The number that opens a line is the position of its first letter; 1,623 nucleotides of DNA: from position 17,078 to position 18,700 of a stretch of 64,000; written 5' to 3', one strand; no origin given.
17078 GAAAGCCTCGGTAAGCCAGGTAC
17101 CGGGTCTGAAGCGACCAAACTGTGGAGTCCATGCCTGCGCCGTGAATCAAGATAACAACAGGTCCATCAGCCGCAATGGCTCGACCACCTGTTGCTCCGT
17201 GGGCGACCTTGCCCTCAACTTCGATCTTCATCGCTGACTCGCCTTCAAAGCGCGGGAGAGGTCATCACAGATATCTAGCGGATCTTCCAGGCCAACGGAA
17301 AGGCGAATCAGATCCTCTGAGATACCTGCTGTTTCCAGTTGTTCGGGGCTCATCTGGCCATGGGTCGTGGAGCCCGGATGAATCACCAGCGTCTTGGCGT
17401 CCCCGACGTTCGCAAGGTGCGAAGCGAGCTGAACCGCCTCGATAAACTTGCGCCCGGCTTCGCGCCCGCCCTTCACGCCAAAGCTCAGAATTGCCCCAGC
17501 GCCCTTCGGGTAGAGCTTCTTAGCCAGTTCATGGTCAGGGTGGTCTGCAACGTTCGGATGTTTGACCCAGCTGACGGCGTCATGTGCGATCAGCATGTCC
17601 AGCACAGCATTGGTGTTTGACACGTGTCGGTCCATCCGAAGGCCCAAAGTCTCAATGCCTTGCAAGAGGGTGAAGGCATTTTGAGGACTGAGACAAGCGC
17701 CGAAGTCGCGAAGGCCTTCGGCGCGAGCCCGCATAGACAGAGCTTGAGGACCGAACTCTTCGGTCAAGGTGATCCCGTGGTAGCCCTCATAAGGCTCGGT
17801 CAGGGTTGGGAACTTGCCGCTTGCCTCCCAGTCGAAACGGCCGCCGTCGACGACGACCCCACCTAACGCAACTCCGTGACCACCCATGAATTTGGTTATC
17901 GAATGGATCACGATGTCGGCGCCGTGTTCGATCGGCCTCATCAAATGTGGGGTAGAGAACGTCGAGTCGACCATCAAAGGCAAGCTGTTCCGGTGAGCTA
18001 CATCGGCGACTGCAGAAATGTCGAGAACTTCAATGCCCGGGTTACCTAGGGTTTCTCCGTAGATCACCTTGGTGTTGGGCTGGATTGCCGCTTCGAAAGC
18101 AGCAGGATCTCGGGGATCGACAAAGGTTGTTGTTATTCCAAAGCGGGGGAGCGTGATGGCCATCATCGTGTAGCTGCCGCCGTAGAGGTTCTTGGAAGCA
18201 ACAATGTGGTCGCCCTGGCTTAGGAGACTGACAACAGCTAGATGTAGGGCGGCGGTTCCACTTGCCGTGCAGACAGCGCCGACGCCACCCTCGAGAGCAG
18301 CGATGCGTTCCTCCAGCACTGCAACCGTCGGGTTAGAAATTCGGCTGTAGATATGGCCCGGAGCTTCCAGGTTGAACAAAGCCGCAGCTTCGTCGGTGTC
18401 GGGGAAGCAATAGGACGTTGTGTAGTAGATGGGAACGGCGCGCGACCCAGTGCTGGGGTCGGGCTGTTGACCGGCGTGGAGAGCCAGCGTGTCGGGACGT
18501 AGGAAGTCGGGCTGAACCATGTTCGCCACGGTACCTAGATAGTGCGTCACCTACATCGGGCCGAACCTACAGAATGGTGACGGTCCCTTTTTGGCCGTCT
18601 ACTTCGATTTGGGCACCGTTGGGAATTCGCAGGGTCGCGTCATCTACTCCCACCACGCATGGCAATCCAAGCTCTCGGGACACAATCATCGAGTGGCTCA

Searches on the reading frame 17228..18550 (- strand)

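Call 10: search_protein_families(library=pfam, proteins=[window:17228-18550:-], max_evalue=0.001)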
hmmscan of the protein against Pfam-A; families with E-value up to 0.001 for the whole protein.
window:17228-18550:- (440 aa): 5 families
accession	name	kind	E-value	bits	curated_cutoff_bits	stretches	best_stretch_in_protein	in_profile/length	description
PF01053.26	Cys_Met_Meta_PP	-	2.4e-130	434.9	27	1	20-436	1-381/381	Cys/Met metabolism PLP-dependent enzyme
PF01041.23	DegT_DnrJ_EryC1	-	2.2e-09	37.5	19.8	1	73-196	23-146/360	DegT/DnrJ/EryC1/StrS aminotransferase family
PF00266.25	Aminotran_5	-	4.3e-05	23.1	21.5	1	94-228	66-209/371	Aminotransferase class-V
PF01212.27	Beta_elim_lyase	-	0.00025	20.9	27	1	73-197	31-170/288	Beta-eliminating lyase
PF00155.27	Aminotran_1_2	-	0.00041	20.1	19.7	1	73-233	40-232/361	Aminotransferase class I and II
